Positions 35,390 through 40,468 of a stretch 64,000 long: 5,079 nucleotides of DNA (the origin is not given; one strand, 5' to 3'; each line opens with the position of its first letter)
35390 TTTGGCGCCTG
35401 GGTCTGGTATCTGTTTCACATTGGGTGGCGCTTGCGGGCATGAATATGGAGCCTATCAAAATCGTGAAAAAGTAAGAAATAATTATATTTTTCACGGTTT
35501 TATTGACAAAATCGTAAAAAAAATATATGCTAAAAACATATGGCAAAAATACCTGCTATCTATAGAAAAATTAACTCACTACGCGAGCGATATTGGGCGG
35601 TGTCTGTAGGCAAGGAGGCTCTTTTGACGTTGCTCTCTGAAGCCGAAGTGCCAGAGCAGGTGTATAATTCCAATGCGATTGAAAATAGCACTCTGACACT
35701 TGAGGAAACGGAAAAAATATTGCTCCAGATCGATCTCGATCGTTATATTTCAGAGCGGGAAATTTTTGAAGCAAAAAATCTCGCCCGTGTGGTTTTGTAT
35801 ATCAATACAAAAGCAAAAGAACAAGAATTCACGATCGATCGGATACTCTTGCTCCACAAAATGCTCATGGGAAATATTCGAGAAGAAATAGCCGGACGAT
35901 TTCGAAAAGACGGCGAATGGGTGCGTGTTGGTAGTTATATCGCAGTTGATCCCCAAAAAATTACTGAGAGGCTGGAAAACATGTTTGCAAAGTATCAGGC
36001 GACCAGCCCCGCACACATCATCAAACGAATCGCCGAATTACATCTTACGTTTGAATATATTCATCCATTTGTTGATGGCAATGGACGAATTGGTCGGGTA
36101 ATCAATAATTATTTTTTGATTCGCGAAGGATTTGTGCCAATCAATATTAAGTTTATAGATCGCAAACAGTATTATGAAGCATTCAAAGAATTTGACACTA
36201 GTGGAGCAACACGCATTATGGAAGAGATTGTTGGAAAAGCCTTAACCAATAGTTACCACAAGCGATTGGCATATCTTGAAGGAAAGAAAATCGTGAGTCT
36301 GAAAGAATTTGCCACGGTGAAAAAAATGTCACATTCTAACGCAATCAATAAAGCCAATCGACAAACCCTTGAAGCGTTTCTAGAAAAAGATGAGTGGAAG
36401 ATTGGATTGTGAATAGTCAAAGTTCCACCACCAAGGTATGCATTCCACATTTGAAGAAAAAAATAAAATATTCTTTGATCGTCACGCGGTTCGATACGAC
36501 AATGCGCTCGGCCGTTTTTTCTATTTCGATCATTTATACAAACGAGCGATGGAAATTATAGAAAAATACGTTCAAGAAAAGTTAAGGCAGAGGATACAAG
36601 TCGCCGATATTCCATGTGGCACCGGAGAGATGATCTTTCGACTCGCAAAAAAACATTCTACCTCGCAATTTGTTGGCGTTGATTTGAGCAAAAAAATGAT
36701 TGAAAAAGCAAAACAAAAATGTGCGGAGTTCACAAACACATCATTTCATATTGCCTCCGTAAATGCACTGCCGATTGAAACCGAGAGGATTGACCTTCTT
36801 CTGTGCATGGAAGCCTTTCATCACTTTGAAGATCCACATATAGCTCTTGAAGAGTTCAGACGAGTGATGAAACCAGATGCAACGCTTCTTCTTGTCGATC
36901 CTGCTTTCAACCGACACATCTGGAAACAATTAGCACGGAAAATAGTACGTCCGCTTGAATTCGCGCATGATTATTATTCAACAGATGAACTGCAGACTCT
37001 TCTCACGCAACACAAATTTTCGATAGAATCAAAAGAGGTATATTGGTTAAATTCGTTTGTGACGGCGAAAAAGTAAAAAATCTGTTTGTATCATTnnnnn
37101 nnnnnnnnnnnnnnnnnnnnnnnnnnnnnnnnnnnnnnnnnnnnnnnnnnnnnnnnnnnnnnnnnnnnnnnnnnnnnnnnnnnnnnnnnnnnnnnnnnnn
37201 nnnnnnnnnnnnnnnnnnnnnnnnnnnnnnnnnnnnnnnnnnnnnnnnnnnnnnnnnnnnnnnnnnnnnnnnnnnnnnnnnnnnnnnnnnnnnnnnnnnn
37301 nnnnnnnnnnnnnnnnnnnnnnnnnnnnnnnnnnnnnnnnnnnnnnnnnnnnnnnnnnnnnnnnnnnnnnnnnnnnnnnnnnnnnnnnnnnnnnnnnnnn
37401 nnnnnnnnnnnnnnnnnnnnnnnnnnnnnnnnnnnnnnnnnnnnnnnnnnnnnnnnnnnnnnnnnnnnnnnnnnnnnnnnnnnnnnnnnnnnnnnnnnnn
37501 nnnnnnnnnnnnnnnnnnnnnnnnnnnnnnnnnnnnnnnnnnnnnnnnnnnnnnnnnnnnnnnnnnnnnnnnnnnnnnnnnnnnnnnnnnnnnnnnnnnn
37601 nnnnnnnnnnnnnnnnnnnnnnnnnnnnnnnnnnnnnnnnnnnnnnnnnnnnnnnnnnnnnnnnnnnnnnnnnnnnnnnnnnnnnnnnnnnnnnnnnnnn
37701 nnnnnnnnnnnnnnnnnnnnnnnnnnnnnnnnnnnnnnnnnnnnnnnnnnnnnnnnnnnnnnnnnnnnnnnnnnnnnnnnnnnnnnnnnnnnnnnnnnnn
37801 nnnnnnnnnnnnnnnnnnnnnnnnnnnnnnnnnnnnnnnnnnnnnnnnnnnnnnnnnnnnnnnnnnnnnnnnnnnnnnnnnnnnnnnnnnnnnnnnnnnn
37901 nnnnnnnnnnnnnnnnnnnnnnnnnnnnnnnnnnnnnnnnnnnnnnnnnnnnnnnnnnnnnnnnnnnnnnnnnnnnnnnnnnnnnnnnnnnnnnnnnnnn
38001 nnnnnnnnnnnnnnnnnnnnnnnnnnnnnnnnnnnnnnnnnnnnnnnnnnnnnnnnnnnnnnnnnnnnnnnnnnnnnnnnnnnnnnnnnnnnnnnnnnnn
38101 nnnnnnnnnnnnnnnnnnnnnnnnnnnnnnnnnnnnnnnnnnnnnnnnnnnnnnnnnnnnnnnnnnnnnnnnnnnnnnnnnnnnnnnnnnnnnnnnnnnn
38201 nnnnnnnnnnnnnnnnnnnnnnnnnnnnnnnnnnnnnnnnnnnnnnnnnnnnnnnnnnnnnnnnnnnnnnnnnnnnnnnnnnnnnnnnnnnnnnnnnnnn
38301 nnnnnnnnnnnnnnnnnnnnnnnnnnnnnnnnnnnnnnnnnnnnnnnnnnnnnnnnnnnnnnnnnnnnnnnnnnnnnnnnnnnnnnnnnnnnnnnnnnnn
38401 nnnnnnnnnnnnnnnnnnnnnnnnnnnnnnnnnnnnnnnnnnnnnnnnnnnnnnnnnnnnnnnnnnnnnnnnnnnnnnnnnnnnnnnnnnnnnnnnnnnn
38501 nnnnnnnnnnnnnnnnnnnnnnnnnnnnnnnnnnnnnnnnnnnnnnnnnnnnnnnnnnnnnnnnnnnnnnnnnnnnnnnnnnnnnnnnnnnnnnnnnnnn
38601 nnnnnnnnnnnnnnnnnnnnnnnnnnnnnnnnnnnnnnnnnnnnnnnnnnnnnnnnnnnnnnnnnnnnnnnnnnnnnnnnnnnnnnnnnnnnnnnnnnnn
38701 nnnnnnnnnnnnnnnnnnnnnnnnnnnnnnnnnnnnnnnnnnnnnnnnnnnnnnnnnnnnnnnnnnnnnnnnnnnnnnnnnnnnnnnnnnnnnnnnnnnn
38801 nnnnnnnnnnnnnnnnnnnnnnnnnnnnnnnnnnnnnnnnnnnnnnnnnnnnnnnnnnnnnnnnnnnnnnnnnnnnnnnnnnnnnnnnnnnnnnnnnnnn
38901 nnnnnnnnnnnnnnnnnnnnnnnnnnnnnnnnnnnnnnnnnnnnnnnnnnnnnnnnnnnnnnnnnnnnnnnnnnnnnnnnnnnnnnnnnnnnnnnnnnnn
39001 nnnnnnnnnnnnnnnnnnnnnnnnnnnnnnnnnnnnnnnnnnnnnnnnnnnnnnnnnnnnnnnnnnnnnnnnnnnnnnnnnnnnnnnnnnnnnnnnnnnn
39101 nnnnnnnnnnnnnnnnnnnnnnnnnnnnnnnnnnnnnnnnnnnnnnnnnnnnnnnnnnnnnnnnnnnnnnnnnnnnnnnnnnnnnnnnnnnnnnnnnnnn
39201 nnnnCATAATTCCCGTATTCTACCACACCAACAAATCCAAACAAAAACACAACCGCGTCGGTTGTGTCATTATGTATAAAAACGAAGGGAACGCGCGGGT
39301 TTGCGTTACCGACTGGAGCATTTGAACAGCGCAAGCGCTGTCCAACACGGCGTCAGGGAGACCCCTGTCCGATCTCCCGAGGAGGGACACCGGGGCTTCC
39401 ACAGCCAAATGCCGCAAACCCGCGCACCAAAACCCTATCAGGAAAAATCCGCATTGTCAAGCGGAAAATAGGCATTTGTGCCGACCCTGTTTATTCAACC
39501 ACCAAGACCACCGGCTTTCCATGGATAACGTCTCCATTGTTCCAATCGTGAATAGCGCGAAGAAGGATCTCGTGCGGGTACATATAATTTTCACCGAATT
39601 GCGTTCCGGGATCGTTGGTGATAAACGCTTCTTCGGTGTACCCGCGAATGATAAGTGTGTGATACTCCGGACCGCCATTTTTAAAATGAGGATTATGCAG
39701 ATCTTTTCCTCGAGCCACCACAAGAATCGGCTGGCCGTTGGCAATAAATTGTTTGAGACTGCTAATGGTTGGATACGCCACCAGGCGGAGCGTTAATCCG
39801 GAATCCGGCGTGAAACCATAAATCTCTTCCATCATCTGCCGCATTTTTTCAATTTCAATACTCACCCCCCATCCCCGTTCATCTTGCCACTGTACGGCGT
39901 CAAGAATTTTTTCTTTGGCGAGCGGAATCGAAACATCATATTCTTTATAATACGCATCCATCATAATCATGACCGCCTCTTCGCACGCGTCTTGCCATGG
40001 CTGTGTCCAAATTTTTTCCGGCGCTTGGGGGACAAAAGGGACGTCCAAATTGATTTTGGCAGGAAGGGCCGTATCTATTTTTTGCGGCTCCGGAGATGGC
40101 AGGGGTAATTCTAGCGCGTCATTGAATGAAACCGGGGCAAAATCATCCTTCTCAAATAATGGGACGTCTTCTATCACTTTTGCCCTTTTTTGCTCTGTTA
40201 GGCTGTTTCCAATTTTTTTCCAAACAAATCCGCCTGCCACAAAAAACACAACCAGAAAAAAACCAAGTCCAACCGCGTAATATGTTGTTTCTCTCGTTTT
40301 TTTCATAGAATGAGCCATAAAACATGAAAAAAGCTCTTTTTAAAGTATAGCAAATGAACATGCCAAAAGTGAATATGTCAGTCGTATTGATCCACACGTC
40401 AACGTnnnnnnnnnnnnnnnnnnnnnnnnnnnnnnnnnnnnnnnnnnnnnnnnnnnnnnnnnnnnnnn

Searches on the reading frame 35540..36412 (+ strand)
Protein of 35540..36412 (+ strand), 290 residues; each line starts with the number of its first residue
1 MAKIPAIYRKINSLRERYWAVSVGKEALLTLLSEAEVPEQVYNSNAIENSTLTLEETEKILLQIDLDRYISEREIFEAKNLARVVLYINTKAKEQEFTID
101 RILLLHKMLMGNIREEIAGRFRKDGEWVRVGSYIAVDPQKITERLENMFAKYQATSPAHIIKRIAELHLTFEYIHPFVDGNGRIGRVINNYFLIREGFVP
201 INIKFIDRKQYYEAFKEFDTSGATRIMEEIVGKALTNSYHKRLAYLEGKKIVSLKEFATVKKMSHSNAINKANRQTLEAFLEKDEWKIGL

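Call 10: search_protein_families(library=pfam, proteins=[window:35540-36412:+], max_evalue=0.01)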
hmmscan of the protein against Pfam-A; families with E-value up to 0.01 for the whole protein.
window:35540-36412:+ (290 aa): 1 family
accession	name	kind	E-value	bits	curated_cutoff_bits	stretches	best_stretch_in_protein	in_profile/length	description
PF02661.23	Fic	-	8.7e-23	81.4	24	1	97-193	2-93/93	Fic/DOC family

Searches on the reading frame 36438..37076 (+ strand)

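Call 10: search_protein_families(library=pfam, proteins=[window:36438-37076:+], max_evalue=0.01)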
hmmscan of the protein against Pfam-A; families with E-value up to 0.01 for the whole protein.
window:36438-37076:+ (212 aa): 17 families
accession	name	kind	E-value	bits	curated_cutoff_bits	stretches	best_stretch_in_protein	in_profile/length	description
PF13847.12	Methyltransf_31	-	1.6e-23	83.4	27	1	53-167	5-127/145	Methyltransferase domain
PF13649.12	Methyltransf_25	-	9.1e-22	78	27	1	55-147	1-96/97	Methyltransferase domain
PF08241.18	Methyltransf_11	-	2.8e-21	76.4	21.2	1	57-151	2-94/95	Methyltransferase domain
PF08242.18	Methyltransf_12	-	4e-18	66.4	30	1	57-150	2-98/98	Methyltransferase domain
PF13489.12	Methyltransf_23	-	9e-16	58.5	27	1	32-198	4-163/164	Methyltransferase domain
PF01209.24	Ubie_methyltran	-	6.6e-12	45.7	20.1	1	7-154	7-153/233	ubiE/COQ5 methyltransferase family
PF02390.23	Methyltransf_4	-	3e-09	37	24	1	52-147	2-98/173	Putative methyltransferase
PF24675.1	NpmA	-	6e-07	29.4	60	1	35-200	6-181/214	16S rRNA (adenine(1408)-N(1))-methyltransferase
PF13679.12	Methyltransf_32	-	1.5e-05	25.4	27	1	36-110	8-91/143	Methyltransferase domain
PF05401.17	NodS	-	2.2e-05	24.9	24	1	50-152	42-144/201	Nodulation protein S (NodS)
PF02353.26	CMAS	-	7e-05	22.7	27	1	48-152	59-164/273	Mycolic acid cyclopropane synthetase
PF05175.20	MTS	-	0.00019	21.5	23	1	50-132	28-113/170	Methyltransferase small domain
PF08003.17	Methyltransf_9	-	0.00036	20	23.8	1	49-152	114-217/315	Protein of unknown function (DUF1698)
PF03291.22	mRNA_G-N7_MeTrfase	-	0.00047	19.8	26.6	1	40-100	48-109/315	mRNA (guanine-N(7))-methyltransferase domain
PF01739.24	CheR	-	0.0014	18.5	27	0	30-94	12-83/195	CheR methyltransferase, SAM binding domain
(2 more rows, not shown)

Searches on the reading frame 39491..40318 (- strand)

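Call 11: search_protein_families(library=pfam, proteins=[window:39491-40318:-], max_evalue=0.001)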
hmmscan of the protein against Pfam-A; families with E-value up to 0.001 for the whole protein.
window:39491-40318:- (275 aa): 1 family
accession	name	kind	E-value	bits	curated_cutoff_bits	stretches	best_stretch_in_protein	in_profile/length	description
PF13529.12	Peptidase_C39_2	-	7.5e-09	36.7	24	1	91-237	1-142/143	Peptidase_C39 like family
